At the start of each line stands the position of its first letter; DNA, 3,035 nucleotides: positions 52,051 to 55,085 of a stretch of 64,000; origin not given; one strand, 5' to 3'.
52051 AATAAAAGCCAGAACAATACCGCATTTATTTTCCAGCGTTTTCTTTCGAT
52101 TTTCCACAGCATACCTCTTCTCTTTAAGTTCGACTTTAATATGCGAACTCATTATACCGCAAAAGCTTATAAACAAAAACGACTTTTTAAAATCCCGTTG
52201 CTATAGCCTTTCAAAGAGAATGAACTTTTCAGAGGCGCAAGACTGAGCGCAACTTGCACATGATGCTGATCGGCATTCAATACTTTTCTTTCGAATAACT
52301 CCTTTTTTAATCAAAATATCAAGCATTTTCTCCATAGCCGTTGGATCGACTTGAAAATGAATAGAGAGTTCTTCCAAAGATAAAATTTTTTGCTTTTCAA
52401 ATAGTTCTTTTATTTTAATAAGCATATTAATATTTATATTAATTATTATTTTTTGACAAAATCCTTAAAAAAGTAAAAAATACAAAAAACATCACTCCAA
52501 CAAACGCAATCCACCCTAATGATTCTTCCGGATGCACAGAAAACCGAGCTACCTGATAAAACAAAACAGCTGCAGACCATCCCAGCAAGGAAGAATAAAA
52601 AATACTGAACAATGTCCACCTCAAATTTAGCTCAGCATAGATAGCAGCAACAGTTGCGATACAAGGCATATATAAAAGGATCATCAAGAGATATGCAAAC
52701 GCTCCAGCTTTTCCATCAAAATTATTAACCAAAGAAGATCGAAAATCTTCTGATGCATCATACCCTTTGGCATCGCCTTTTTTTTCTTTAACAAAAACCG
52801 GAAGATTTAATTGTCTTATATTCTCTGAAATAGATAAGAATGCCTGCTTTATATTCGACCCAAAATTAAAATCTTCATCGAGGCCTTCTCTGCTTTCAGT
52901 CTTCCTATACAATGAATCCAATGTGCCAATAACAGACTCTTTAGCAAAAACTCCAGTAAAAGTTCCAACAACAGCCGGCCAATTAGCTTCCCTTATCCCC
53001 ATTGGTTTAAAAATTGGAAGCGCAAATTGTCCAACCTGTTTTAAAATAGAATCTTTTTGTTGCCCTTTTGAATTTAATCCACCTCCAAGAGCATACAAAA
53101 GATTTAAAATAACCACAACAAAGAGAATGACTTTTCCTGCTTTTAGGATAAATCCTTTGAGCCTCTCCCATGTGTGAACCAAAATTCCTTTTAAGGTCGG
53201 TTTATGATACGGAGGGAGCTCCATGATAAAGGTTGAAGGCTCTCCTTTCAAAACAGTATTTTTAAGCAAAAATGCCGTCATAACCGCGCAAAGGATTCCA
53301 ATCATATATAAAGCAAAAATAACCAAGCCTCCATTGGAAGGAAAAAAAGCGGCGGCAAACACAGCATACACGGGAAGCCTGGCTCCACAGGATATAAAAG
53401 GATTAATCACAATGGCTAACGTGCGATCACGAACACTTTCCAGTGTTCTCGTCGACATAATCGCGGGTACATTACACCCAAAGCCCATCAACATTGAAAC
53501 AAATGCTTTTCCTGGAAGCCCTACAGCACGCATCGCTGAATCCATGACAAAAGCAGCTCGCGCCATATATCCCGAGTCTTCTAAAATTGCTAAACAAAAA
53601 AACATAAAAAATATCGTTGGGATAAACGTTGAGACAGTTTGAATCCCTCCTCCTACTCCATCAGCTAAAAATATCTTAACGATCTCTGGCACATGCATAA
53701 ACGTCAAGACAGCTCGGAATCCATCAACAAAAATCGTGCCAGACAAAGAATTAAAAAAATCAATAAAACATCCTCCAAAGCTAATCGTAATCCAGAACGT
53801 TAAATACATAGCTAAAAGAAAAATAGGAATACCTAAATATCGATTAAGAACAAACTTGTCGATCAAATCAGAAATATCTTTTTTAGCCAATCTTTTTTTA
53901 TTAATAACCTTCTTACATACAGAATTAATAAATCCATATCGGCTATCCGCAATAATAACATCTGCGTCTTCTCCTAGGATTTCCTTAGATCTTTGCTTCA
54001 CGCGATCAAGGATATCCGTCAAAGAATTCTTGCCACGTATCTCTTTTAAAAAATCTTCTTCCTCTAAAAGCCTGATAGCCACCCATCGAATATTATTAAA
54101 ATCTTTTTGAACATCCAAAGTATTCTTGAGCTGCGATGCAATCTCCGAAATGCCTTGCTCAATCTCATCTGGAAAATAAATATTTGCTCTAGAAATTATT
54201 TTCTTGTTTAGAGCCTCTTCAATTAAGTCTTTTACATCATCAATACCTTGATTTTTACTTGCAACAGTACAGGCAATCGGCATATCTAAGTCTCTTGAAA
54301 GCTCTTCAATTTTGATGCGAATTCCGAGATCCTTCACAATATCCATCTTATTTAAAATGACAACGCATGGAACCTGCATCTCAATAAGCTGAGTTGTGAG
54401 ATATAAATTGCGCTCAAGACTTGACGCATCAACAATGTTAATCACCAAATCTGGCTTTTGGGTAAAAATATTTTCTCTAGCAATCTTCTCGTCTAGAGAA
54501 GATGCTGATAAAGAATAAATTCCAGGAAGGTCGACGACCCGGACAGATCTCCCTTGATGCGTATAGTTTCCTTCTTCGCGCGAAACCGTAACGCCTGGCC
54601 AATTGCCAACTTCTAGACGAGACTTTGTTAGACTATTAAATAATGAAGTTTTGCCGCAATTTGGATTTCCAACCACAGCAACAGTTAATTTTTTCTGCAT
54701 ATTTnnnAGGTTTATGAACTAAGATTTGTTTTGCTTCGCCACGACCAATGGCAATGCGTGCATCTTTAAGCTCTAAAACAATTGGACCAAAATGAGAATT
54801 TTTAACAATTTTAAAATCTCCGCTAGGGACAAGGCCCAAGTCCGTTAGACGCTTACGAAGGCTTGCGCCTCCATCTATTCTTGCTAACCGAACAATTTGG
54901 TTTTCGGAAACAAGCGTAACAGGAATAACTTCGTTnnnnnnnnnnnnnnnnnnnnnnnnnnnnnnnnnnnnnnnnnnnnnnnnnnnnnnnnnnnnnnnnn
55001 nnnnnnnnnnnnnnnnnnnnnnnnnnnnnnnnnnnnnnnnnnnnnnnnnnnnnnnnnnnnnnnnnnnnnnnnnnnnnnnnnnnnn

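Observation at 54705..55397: Fur-like metal-sensor domain fused to FeoA inside a dtxR - fur/feoA - feoB - feoC operon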

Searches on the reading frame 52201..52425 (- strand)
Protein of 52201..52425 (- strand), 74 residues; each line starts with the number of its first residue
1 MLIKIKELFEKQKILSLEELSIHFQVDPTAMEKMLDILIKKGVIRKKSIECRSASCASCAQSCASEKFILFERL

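Call 3: search_protein_families(library=pfam, proteins=[window:52201-52425:-], max_evalue=1)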
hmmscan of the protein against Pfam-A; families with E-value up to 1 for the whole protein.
window:52201-52425:- (74 aa): 11 families
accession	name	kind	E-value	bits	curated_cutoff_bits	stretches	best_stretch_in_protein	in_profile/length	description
PF09012.17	FeoC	-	8.4e-15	55.1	21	1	1-62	1-63/69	FeoC like transcriptional regulator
PF01047.28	MarR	-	0.00043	20.6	24.6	1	15-47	18-50/59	MarR family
PF08100.18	Dimerisation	-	0.0017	18.6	25.6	1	8-50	33-76/93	O-methyltransferase dimerisation domain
PF10494.15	Stk19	-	0.012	15.6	27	1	14-59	32-77/278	Inactive serine-threonine protein kinase 19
PF19187.6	HTH_PafC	-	0.03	14.6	32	1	8-44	12-48/115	PafC helix-turn-helix domain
PF16365.12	EutK_C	-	0.038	14.4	27.5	1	16-48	16-48/52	Ethanolamine utilization protein EutK C-terminus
PF02082.26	Rrf2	-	0.041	14.5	30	1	9-45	18-54/132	Iron-dependent Transcriptional regulator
PF21984.2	DnaD_N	-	0.055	14.1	27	1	2-47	22-68/101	DnaD N-terminal domain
PF09756.15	DDRGK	-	0.093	12.8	27.8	1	5-44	104-143/188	DDRGK domain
PF04492.19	Phage_rep_O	-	0.18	12.8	28.7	1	11-48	46-83/95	Bacteriophage replication protein O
PF08220.18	HTH_DeoR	-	0.24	11.6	21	1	4-46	4-46/57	DeoR-like helix-turn-helix domain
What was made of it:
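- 52201..52425 (-): FeoC-like winged-helix protein (74 aa) with a C-terminal 4-Cys cluster (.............). PF09012 E 8.4e-15 (call 3).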

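Call 4: search_protein_families(library=ncbifam, proteins=[window:52201-52425:-], max_evalue=1)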
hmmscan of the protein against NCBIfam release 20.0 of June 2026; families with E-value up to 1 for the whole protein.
window:52201-52425:- (74 aa): 9 families
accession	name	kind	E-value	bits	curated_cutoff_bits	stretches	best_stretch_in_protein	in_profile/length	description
NF008154.0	PRK10906.1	equivalog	0.011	15.1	331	1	5-48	10-53/252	DeoR/GlpR family transcriptional regulator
TIGR01889.1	Staph_reg_Sar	paralog_domain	0.016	15.5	62.6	1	8-47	37-76/109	staphylococcal accessory regulator family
NF040939.2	trans_reg_lrs14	equivalog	0.018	15.1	90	1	5-50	27-72/103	Lrs14 family HTH-type transcriptional regulator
NF053660.1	ORF80_fam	equivalog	0.022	14.7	95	1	9-47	11-49/70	ORF80 family leucine zipper DNA-binding protein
NF053606.1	Sta1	subfamily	0.032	14.3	80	1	6-49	27-69/100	Sta1 family transcriptional regulator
NF006691.0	PRK09239.1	equivalog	0.037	14.1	120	1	10-50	57-97/108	chorismate mutase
NF011960.0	PRK15431.1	equivalog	0.038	14.4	111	1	3-66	5-73/78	[Fe-S]-dependent transcriptional repressor FeoC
NF041393.1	Frdxn_Halo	equivalog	0.044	13.6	150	1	6-62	21-74/128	ferredoxin Fer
NF040947.1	trans_reg_LysM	equivalog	0.12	12.1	180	1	4-54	7-57/136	HTH-type transcriptional regulator LysM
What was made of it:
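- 52201..52425 (-): It is below the NCBIfam FeoC equivalog cut-off (14 bits against 111; call 4).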

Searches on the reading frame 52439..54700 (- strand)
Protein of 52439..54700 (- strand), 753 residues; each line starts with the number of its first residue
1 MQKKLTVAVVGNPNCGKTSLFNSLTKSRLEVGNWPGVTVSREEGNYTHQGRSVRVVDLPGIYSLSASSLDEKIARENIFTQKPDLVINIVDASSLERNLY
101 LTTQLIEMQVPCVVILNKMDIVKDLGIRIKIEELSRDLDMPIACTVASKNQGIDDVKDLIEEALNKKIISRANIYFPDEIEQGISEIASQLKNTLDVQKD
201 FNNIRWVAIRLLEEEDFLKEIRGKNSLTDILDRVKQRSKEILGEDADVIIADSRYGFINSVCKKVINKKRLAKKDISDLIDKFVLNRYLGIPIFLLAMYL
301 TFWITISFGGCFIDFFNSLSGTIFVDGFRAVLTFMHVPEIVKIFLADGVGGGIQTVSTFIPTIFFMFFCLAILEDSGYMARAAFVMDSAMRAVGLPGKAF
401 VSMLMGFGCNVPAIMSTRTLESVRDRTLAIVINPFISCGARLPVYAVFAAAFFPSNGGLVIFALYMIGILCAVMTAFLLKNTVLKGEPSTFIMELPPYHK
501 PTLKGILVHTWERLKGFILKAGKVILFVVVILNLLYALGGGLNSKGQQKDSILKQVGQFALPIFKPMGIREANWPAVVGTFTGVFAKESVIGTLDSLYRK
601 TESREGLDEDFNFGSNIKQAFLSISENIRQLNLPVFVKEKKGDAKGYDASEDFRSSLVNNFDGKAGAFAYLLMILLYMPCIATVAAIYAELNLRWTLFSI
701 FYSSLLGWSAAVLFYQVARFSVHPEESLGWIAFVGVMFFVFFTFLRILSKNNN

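Call 3: search_protein_families(library=pfam, proteins=[window:52439-54700:-], max_evalue=1)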
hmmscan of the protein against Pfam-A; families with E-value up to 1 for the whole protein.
window:52439-54700:- (753 aa): 16 families
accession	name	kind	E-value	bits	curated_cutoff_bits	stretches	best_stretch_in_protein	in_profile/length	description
PF02421.24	FeoB_N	-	1.8e-62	209.9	27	1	6-159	2-155/156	Ferrous iron transport protein B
PF07670.19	Gate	-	4.6e-41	139.9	29.6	2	357-451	2-103/104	Nucleoside recognition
PF07664.17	FeoB_C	-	3e-24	84.9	26.6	1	461-513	1-54/54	Ferrous iron transport protein B C terminus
PF01926.29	MMR_HSR1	-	1.8e-22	80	21.9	1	6-118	1-113/113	50S ribosome-binding GTPase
PF17910.6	FeoB_Cyto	-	8.2e-19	68.3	23.4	1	176-266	1-89/90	FeoB cytosolic helical domain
PF00009.33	GTP_EFTU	-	1.5e-06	28.4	26.5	1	35-164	53-186/188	Elongation factor Tu GTP binding domain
PF09439.16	SRPRB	-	2.4e-06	27.5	25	1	4-105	3-95/178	Signal recognition particle receptor beta subunit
PF03193.22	RsgA_GTPase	-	4.1e-05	23.9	30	1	94-163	41-107/174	RsgA GTPase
PF04548.22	AIG1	-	0.00027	20.8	27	1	6-76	2-76/212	AIG1 family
PF00350.29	Dynamin_N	-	0.00062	20.3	27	1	7-29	1-24/168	Dynamin family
PF03029.23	ATP_bind_1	-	0.0072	16.6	27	1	86-131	126-178/240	Conserved hypothetical ATP binding protein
PF12631.12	MnmE_helical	-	0.044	14.3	40.1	1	134-234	105-206/211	MnmE helical domain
PF10662.15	PduV-EutP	-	0.075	13.3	21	1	7-161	4-142/143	Ethanolamine utilisation - propanediol utilisation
PF00071.28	Ras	-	0.091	12.8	21.6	1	7-157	2-153/162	Ras family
PF08477.19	Roc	-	0.15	12.7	27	1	7-120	2-119/119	Ras of Complex, Roc, domain of DAPkinase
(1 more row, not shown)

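Call 4: search_protein_families(library=ncbifam, proteins=[window:52439-54700:-], max_evalue=1)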
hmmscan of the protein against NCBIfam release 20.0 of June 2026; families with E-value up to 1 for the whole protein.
window:52439-54700:- (753 aa): 28 families (the best 25 are shown)
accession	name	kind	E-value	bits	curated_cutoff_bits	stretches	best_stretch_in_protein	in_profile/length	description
NF007105.0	PRK09554.1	equivalog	2.2e-223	743.7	683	1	3-748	2-745/772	Fe(2+) transporter permease subunit FeoB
TIGR00437.1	feoB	equivalog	1.4e-183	611.9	315.65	1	11-690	1-594/594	ferrous iron transport protein B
TIGR03594.1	GTPase_EngA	equivalog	2.5e-19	69.6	306.7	1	6-167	2-163/432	ribosome biogenesis GTPase Der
TIGR00450.1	mnmE_trmE_thdF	equivalog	8.6e-19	67.9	252.6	1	2-234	207-438/446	tRNA uridine-5-carboxymethylaminomethyl(34) synthesis GTPase MnmE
NF000908.1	PRK00089.1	equivalog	1.4e-15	57.4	237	1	5-167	4-170/291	GTPase Era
NF003661.0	PRK05291.1-3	equivalog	2.3e-14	53.6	380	1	4-234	216-440/448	tRNA uridine-5-carboxymethylaminomethyl(34) synthesis GTPase MnmE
TIGR00231.1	small_GTP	domain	1.4e-13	51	42.5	1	4-126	3-131/164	GTP-binding protein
TIGR03596.1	GTPase_YlqF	equivalog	1.9e-12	47.2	208.2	2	2-62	116-174/276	ribosome biogenesis GTPase YlqF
NF007071.0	PRK09518.1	equivalog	2.4e-11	42.9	953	1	5-167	272-434/706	bifunctional cytidylate kinase/GTPase Der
NF003255.0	PRK04213.1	equivalog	4.2e-11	42.5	164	1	2-167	7-195/204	GTP-binding protein EngB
TIGR00436.1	era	equivalog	5.7e-11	42.3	116.25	1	6-173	2-172/270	GTPase Era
TIGR03918.1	GTP_HydF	equivalog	5.7e-11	41.9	325.55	1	3-168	6-171/392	[FeFe] hydrogenase H-cluster maturation GTPase HydF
NF002828.0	PRK03003.1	equivalog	3.1e-10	39.3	631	1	3-164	39-200/477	ribosome biogenesis GTPase Der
TIGR03598.1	GTPase_YsxC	equivalog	2.8e-09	36.9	124.45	1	3-160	17-185/186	ribosome biogenesis GTP-binding protein YihA/YsxC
TIGR02729.1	Obg_CgtA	equivalog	1.3e-08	34.2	280.25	1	7-163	160-327/329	Obg family GTPase CgtA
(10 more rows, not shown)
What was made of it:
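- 52439..54700 (-): feoB (753 aa), Fe2+ transporter with N-terminal G domain; no FeoA fused to it. Pfam FeoB_N, FeoB_Cyto, Gate and FeoB_C all match (calls 3, 4).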

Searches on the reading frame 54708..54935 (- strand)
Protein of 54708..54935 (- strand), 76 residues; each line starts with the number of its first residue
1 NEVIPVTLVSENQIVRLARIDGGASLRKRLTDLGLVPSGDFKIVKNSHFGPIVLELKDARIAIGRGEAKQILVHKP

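Call 54: search_solved_structures(query=window:54708-54935:-, max_evalue=10, show_alignments=2)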
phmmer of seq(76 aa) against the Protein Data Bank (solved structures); distinct sequences matched with E-value up to 10: 9.
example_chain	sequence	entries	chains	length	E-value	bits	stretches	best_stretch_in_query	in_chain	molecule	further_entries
3e19_A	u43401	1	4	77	1.8e-07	34.8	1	15-75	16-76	FeoA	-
2k5i_A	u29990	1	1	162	0.0016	22.3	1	15-71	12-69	IRON TRANSPORT PROTEIN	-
2k4y_A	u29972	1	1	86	0.025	18.5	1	16-74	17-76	FeoA-like protein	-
2k5f_A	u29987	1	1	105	0.036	18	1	21-74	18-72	Ferrous iron transport protein A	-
2k5l_A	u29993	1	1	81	0.21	15.6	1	12-73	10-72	FeoA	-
2h3j_A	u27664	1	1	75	0.51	14.4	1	25-67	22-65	Hypothetical protein PA4359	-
3mhx_A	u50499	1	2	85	0.99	13.5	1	21-73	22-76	Putative ferrous iron transport protein A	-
2gcx_A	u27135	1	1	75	1.1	13.3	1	23-62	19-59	Ferrous iron transport protein A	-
2lx9_A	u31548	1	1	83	1.2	13.2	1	25-63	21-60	Ferrous iron transport protein A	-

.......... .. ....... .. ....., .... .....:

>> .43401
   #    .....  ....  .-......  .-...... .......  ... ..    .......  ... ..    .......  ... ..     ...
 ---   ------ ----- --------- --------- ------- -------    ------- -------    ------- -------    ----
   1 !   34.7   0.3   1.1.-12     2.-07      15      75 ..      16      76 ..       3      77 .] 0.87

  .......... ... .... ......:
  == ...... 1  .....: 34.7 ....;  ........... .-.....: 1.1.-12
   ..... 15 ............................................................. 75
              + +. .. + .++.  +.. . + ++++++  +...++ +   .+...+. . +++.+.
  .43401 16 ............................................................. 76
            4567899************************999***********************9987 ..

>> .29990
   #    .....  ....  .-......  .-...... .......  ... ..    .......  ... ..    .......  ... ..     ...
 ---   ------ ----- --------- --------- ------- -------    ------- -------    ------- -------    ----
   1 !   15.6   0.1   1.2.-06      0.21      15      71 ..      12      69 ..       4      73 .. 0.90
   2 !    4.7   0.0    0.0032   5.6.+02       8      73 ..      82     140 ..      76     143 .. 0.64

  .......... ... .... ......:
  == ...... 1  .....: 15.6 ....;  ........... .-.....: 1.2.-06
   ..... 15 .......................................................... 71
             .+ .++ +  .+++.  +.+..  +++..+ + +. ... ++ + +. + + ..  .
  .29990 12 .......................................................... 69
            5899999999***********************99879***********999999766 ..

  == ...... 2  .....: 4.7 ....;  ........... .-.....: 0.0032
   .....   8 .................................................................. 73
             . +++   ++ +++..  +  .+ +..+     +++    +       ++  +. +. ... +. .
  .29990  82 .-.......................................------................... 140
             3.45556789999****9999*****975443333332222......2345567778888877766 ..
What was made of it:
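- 54714..54920 (-): Fusion protein residues 160-228: FeoA (SH3-like) domain, joined to the Fur part by a linker of about 7 residues. All 9 PDB sequence matches at E<=10 are FeoA proteins and none is a DtxR-family SH3 domain (call 54).
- On FeoA (PF04023): The PDB hits are all FeoA proteins (call 54).
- Closest known: Three-domain DtxR/IdeR repressors. Different: The SH3-like domain resembles FeoA proteins, not DtxR-family domains (call 54).
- (7) The FeoA domain is FeoA-type, not DtxR-SH3-type (call 54). By sequence the C-terminal domain resembles FeoA proteins and not DtxR-family SH3 domains (call 54).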
